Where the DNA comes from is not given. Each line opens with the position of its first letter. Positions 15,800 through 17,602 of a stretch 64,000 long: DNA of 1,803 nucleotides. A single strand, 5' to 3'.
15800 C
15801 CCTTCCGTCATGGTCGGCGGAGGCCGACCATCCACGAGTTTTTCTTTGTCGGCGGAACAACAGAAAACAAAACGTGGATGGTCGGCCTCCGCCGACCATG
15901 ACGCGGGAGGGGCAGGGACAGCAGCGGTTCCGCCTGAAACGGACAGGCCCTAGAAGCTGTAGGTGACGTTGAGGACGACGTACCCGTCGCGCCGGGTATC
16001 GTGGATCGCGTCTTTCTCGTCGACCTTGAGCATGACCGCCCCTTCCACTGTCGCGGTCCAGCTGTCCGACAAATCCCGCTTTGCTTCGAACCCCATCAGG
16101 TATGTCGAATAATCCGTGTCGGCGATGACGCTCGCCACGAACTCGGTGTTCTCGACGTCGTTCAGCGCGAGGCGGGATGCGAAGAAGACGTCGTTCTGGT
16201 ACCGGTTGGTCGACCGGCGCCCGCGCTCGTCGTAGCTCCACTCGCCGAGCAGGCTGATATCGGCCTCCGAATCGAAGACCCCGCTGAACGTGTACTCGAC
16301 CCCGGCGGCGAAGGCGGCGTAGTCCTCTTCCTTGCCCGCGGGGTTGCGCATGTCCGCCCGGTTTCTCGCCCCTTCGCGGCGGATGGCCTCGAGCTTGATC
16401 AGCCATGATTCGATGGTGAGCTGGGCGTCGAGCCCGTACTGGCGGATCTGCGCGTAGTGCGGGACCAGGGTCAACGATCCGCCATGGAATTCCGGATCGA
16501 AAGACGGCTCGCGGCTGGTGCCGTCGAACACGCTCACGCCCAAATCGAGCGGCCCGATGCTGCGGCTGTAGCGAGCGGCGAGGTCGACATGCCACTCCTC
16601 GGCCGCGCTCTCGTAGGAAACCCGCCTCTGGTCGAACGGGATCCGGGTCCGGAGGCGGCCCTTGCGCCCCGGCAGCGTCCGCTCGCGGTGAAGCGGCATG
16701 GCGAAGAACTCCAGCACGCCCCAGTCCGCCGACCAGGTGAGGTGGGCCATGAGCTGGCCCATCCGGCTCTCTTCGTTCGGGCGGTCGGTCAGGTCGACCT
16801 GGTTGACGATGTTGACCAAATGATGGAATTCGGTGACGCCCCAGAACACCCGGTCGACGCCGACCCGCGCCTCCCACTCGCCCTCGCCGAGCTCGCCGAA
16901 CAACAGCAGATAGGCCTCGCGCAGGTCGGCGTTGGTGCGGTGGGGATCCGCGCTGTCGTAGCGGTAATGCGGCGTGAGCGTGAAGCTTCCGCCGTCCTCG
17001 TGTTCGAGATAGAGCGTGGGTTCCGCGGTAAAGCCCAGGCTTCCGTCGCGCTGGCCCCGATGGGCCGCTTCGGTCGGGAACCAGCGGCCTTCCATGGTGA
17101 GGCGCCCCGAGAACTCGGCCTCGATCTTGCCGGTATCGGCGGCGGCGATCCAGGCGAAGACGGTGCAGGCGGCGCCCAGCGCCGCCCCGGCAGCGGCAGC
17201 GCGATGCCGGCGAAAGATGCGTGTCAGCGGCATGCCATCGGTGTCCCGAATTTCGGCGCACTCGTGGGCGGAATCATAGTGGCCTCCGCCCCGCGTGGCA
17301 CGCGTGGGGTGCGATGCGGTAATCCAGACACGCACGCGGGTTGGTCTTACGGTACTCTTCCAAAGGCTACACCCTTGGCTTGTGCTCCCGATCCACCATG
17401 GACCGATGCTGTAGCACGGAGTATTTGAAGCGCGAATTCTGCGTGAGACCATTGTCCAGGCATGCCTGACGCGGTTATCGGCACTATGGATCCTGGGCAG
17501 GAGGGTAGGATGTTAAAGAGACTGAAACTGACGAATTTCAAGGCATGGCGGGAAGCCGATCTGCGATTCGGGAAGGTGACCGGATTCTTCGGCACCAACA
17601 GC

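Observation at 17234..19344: Low-GC, translationally coupled ABC-ATPase + PIN-like two-gene cassette: candidate uncharacterised defence module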

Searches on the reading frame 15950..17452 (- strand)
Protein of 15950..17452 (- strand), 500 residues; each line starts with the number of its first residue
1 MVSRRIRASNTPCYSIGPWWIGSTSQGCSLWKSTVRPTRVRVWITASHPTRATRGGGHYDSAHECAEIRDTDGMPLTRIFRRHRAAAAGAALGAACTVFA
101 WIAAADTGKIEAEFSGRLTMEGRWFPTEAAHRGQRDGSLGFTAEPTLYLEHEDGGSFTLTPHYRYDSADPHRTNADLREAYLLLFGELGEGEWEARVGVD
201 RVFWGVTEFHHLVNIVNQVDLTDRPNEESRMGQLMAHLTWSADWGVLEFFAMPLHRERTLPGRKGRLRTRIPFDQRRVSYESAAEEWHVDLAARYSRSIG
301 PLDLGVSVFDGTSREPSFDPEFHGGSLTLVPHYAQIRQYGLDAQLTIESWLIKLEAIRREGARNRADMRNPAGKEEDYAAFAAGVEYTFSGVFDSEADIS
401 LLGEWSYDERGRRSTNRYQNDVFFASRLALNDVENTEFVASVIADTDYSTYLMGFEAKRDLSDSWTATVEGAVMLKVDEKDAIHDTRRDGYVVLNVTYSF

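Call 3: search_protein_families(library=pfam, proteins=[window:15950-17452:-], max_evalue=1)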
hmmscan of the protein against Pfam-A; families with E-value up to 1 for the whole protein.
window:15950-17452:- (500 aa): 1 family
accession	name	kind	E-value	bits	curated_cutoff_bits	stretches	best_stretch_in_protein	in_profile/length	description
PF06980.17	DUF1302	-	0.00047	19.7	23.2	1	164-238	133-213/541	Protein of unknown function (DUF1302)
